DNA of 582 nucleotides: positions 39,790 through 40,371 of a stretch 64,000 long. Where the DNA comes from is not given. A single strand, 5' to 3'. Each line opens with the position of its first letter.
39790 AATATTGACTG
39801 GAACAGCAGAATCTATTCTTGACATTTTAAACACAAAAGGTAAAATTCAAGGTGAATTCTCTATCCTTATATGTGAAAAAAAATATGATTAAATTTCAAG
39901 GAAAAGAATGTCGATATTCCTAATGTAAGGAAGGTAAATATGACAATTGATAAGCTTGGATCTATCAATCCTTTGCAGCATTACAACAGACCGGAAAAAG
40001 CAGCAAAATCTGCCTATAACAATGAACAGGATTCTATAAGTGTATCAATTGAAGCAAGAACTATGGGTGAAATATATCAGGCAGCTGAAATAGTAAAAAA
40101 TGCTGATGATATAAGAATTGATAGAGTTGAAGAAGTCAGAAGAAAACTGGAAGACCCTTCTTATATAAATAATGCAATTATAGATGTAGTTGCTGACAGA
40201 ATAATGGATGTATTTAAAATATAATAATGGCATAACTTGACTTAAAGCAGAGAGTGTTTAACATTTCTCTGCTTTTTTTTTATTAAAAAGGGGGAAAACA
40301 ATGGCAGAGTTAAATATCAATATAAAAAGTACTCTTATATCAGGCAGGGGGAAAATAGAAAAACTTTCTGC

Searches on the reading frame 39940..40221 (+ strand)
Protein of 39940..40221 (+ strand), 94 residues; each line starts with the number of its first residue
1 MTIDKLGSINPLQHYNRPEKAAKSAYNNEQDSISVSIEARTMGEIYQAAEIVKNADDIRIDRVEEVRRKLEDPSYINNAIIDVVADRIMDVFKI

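Call 27: search_protein_families(library=pfam, proteins=[window:39940-40221:+], max_evalue=0.00001)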
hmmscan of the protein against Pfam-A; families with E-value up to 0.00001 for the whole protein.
window:39940-40221:+ (94 aa): 1 family
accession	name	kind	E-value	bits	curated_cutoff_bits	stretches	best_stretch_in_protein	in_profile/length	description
PF04316.19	FlgM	-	3.7e-08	33.9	25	1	31-90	1-55/55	Anti-sigma-28 factor, FlgM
